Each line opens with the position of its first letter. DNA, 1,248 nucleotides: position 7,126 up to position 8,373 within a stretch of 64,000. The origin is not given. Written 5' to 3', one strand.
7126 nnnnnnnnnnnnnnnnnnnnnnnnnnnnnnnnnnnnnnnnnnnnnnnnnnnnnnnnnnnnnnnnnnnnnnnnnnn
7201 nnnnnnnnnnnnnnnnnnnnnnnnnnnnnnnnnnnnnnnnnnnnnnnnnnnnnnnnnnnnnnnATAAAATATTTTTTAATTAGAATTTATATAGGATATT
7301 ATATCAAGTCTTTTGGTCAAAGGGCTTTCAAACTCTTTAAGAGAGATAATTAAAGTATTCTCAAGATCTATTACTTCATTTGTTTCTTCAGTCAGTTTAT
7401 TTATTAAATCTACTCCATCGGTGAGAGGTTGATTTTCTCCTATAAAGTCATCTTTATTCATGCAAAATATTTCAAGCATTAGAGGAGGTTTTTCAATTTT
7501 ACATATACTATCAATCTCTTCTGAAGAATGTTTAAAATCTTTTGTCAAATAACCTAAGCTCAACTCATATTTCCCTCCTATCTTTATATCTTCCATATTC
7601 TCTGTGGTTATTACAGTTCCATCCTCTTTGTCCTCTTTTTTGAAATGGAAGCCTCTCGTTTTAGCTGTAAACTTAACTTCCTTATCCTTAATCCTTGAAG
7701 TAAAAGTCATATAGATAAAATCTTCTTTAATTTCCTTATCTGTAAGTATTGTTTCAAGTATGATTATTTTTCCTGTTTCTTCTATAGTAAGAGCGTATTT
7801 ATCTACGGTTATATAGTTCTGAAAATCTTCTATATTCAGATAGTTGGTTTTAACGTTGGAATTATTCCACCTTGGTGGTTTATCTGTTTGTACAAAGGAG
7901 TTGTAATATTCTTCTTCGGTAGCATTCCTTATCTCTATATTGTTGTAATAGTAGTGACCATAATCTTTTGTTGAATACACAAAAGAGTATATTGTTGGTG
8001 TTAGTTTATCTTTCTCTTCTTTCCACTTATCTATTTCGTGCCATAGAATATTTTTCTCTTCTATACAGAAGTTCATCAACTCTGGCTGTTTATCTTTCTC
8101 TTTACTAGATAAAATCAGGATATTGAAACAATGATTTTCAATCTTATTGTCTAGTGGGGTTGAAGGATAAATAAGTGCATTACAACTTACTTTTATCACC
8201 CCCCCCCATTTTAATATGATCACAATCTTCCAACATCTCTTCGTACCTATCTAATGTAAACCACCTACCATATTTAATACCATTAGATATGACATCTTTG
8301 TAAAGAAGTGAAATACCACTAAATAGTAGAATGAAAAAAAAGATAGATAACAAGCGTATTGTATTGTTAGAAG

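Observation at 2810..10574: Minus-strand operon: FtsK-like ATPase, CofE-like ligase, interrupted TM protein, T/P-rich anchor protein, 1013-aa Cys-rich surface protein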

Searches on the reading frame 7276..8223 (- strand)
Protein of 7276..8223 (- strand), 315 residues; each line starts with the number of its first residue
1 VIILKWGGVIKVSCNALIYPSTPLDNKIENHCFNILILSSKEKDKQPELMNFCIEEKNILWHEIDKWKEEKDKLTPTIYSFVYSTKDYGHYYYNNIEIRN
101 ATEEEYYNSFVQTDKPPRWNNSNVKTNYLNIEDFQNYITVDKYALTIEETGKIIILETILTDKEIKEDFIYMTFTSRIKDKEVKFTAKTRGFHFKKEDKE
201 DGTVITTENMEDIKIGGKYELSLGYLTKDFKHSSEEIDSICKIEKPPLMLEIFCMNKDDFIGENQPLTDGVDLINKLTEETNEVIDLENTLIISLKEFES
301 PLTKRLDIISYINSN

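Call 4: search_protein_families(library=pfam, proteins=[window:7276-8223:-], max_evalue=0.1)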
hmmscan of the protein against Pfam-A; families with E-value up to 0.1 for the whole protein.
window:7276-8223:- (315 aa): 1 family
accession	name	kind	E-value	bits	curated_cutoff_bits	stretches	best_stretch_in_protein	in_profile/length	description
PF18728.6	HEPN_AbiV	-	0.098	13.2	27.1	0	145-206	38-101/155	AbiV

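Call 5: search_protein_families(library=ncbifam, proteins=[window:7276-8223:-], max_evalue=0.1)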
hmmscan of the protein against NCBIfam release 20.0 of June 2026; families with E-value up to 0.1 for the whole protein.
window:7276-8223:- (315 aa): 0 families

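Call 46: find_homologous_proteins(query=window:7276-8223:-, max_evalue=0.001)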
Query window:7276-8223:- (315 aa): 1 proteins with E <= 0.001 among 2365 candidates.
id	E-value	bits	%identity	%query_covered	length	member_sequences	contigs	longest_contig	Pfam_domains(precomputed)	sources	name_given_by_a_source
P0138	2.1e-200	682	98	99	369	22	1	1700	-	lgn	-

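Call 48: find_encoding_contigs(protein=P0138, flank=3000, max_places=10)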
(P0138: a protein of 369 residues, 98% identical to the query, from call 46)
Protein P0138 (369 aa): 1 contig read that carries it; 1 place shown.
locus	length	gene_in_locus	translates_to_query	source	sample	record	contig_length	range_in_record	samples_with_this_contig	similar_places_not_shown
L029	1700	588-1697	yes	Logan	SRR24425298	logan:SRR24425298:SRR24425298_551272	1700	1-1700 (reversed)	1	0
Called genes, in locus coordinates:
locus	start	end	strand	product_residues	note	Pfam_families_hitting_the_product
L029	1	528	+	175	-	?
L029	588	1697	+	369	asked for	-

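Call 51: list_cluster_members(proteins=[P0138, P0001])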
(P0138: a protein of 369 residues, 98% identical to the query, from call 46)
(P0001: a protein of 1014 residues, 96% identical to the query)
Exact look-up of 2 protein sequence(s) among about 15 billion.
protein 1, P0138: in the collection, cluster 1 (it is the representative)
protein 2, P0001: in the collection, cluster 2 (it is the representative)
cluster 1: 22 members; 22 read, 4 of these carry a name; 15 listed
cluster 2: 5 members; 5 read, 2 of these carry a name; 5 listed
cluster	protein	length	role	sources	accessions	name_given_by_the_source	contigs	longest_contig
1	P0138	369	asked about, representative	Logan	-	-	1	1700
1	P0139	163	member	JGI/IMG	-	hypothetical protein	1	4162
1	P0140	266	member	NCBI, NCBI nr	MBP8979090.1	hypothetical protein KBG23_01250 [Candidatus Dojkabacteria bacterium] | hypothetical protein [Candidatus Dojkabacteria bacterium]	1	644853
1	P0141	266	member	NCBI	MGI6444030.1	MAG: hypothetical protein ACOX06_03460 [Candidatus Dojkabacteria bacterium]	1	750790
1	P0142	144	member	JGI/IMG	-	hypothetical protein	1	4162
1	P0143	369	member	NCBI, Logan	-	-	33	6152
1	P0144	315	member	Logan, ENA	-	-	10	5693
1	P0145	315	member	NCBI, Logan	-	-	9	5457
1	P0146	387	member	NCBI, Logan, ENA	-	-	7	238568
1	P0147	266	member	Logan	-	-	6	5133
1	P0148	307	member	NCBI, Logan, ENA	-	-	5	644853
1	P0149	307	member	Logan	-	-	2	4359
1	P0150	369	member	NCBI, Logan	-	-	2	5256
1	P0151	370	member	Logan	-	-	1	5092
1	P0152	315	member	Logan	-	-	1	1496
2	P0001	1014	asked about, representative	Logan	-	-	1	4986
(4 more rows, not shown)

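Call 54: search_protein_families(library=padloc, proteins=[P0138], max_evalue=0.01)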
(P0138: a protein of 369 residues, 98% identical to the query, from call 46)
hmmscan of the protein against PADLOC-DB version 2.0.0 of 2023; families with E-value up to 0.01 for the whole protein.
P0138 (369 aa): 0 families

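Call 66: find_encoding_contigs(protein=P0148, flank=4000, max_places=10)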
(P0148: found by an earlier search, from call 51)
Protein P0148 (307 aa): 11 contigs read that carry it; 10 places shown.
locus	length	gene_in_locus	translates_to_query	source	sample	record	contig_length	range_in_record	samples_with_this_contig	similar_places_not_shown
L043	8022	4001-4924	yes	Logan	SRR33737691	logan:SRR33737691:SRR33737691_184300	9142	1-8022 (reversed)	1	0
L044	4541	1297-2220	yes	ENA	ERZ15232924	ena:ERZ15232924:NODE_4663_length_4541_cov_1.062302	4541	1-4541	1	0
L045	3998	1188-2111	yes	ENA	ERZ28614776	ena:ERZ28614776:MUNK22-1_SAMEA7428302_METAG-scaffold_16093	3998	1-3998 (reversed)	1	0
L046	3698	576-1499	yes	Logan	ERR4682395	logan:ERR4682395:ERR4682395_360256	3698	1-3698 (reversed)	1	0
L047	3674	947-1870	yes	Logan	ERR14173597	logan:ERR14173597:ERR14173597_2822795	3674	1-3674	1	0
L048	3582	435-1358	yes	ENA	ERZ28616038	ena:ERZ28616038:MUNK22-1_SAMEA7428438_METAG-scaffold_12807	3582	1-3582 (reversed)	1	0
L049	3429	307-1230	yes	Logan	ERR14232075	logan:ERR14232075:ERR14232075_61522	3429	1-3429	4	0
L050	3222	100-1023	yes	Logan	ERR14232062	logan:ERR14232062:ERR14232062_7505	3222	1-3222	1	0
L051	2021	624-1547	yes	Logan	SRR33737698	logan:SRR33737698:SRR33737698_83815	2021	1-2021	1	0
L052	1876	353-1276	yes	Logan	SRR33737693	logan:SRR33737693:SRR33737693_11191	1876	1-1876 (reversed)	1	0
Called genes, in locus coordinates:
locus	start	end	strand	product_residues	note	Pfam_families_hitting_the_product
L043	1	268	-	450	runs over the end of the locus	PF02976:MutH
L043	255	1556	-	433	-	PF00145:DNA_methylase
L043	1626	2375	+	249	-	PF01580:FtsK_SpoIIIE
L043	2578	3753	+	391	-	PF01996:F420_ligase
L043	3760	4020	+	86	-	-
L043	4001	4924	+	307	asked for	-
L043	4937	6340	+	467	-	-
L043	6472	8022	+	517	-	?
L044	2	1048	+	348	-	?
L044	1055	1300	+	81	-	-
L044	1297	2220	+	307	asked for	-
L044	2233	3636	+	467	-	-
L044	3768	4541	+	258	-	?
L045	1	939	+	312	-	?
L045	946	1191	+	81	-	-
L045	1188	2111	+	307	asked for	-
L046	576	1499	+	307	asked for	-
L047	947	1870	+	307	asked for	-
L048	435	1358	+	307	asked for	-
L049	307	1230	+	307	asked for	-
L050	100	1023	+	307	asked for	-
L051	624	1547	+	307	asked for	-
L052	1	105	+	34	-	?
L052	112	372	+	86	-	-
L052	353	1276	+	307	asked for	-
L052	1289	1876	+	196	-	?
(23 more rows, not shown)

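Call 77: predict_structure(protein=P0138)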
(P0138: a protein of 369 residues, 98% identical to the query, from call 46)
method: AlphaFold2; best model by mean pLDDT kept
length: 369 residues; sequences in the alignment: 1
mean_pLDDT: 35.2   pTM: 0.21
mean pLDDT of the five models: 35.2, 29.7, 29.0, 27.4, 26.6
residues with pLDDT >= 90: 0; 70-90: 19; 50-70: 12; < 50: 338
segments of 3 or more residues with pLDDT < 50: 30-326, 334-369
pLDDT, mean of each block of 10 residues (from residue 1): 70 84 63 34 26 27 26 27 35 32 33 30 34 31 31 36 35 35 28 27 27 33 31 28 29 29 27 26 27 32 35 40 47 45 38 31 30
secondary structure, 60 per line:
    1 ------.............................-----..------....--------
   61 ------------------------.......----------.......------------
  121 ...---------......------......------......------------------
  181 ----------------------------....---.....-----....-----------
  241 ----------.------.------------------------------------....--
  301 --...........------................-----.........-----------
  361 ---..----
elements in order: H7-35 H49-52 E85-91 E102-108 E133-138 E145-150 H157-162 E209-212 H216-220 E226-229 E295-298 E303-310 H320-335 E344-349
